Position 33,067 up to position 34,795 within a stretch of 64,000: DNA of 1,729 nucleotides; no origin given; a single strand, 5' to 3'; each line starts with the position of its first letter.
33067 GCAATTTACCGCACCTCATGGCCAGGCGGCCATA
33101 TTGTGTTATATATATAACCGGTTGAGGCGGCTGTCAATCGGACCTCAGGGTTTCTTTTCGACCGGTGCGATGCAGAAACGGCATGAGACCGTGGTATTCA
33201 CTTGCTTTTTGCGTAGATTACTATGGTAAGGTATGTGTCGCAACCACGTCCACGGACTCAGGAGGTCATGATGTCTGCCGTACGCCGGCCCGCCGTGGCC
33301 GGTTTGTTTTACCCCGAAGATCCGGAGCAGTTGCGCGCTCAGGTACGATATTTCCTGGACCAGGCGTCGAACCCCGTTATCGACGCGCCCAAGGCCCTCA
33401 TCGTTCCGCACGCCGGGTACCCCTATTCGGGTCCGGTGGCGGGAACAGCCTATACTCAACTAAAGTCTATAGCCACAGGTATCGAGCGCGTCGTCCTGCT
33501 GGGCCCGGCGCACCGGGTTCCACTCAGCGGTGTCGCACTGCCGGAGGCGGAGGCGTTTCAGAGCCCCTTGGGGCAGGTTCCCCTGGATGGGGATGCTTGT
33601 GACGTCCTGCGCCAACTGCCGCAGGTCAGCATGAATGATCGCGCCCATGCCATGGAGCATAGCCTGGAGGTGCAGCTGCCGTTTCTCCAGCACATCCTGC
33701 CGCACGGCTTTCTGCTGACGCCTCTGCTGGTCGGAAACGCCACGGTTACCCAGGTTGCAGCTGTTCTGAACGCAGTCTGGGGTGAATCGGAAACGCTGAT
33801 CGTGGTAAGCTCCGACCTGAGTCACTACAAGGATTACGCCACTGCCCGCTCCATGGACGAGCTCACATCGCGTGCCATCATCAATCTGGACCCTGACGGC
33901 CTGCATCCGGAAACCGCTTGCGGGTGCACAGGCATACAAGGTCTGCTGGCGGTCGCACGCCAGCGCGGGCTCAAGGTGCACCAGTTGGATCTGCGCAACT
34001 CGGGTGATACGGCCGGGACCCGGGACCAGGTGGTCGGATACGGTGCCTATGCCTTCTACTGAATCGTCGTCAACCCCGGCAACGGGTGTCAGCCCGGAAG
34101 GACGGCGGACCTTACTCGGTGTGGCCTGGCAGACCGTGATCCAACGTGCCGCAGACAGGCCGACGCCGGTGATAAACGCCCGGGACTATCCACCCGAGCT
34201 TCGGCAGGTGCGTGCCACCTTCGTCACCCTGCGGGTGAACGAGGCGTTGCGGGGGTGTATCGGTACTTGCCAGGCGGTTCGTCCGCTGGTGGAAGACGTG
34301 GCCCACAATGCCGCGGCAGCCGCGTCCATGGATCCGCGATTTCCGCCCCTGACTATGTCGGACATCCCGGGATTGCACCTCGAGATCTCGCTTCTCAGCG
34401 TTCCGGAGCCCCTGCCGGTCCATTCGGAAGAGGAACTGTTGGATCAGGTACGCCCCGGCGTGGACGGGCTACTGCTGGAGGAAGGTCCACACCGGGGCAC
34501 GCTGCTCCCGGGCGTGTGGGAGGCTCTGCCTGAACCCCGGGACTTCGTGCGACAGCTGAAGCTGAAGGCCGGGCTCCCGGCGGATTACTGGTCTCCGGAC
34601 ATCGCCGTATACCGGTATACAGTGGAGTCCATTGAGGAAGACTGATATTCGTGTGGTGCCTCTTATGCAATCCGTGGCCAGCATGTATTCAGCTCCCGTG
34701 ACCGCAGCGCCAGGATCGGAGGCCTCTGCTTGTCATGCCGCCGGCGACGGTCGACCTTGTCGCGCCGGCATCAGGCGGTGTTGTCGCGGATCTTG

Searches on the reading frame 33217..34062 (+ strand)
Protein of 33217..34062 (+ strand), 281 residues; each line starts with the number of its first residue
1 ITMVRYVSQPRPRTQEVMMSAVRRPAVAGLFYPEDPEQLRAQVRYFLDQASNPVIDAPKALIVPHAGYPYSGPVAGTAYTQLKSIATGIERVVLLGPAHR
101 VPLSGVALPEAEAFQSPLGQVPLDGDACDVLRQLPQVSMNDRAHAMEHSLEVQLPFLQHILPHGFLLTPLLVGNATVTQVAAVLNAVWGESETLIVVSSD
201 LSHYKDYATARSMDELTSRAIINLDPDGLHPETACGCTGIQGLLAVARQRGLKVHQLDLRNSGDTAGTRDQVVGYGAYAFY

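Call 92: search_protein_families(library=pfam, proteins=[window:33217-34062:+], max_evalue=0.00001)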
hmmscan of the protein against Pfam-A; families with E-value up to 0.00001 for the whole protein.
window:33217-34062:+ (281 aa): 1 family
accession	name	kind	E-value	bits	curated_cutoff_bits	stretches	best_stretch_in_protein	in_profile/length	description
PF01875.22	Memo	-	6.8e-55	186.6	27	1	25-277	2-267/269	Memo-like protein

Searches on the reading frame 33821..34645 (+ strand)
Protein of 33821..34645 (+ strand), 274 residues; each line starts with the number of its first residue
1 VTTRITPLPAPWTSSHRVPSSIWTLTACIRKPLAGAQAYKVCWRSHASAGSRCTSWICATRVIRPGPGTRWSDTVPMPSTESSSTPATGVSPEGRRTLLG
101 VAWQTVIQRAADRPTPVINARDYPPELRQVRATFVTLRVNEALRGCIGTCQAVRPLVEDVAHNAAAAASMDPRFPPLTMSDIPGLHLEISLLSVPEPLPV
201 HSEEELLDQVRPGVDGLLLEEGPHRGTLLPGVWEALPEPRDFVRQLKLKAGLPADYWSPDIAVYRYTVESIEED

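Call 92: search_protein_families(library=pfam, proteins=[window:33821-34645:+], max_evalue=0.00001)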
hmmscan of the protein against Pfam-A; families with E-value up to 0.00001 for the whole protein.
window:33821-34645:+ (274 aa): 1 family
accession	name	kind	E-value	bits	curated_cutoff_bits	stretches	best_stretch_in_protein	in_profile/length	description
PF01871.22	AMMECR1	-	3.5e-43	147.5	25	1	102-270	4-167/168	AMMECR1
